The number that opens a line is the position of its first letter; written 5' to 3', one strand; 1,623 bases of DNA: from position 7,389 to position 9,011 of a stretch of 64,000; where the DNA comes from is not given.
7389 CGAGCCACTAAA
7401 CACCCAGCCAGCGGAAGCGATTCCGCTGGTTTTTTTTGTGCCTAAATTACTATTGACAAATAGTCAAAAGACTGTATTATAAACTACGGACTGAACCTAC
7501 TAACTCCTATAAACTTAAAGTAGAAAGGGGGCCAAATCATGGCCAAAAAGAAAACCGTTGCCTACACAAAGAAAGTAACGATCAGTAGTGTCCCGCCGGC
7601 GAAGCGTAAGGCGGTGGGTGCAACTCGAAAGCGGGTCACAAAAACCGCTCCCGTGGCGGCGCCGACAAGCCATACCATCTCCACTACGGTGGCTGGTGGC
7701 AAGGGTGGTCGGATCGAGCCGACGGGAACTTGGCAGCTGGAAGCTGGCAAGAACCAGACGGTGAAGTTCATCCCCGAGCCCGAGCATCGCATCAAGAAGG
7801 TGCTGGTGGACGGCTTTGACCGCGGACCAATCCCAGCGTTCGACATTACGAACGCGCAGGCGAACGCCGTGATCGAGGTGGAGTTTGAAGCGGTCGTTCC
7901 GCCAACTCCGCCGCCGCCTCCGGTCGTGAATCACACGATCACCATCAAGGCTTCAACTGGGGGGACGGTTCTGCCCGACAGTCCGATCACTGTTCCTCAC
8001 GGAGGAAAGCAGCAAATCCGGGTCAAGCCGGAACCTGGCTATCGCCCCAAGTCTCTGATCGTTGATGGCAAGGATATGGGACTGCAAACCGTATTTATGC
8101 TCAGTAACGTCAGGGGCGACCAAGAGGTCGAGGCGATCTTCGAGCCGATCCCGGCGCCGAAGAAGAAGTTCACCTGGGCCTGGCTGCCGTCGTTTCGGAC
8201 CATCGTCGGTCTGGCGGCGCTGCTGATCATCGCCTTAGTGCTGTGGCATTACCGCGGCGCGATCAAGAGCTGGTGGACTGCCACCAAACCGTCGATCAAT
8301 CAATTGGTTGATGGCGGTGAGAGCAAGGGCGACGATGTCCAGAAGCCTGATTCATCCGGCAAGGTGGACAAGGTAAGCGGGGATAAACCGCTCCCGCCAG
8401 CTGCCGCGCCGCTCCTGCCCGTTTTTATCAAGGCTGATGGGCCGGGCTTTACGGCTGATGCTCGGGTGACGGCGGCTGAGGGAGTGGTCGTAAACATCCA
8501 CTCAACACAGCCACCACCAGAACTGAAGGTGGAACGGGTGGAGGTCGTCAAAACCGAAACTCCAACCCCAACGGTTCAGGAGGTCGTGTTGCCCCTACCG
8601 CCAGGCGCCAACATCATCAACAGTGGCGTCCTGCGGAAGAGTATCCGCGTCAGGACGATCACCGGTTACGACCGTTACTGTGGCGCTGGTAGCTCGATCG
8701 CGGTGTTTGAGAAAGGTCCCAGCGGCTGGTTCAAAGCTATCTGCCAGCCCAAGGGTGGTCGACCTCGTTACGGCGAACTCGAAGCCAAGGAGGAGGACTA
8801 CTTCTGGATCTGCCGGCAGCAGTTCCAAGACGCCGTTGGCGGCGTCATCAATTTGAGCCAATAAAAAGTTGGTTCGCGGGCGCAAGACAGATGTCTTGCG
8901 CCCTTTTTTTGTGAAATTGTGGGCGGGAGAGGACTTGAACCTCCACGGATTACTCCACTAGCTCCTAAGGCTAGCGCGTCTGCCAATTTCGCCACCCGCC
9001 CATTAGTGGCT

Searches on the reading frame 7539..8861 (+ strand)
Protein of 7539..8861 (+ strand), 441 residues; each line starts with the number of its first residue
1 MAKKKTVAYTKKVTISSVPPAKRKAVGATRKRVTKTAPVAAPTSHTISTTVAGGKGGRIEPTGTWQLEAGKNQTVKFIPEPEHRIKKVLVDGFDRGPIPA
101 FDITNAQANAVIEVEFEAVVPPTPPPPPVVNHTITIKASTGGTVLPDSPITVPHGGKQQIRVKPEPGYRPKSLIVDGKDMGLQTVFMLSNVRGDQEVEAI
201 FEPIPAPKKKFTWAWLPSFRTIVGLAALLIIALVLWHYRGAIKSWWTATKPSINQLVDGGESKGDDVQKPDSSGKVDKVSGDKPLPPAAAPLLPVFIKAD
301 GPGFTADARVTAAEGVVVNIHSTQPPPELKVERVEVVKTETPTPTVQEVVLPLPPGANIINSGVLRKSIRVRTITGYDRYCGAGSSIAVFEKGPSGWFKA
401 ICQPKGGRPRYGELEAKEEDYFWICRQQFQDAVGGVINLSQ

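Call 8: search_protein_families(library=pfam, proteins=[window:7539-8861:+], max_evalue=0.01)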
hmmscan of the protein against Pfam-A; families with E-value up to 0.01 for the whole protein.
window:7539-8861:+ (441 aa): 1 family
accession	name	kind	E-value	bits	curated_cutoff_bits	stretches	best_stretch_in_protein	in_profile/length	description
PF18998.6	Flg_new_2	-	4.4e-06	27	23.6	1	132-204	1-72/73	Divergent InlB B-repeat domain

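Call 53: search_protein_families(library=ncbifam, proteins=[window:7539-8861:+], max_evalue=0.01)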
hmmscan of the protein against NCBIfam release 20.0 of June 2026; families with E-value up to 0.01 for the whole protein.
window:7539-8861:+ (441 aa): 0 families
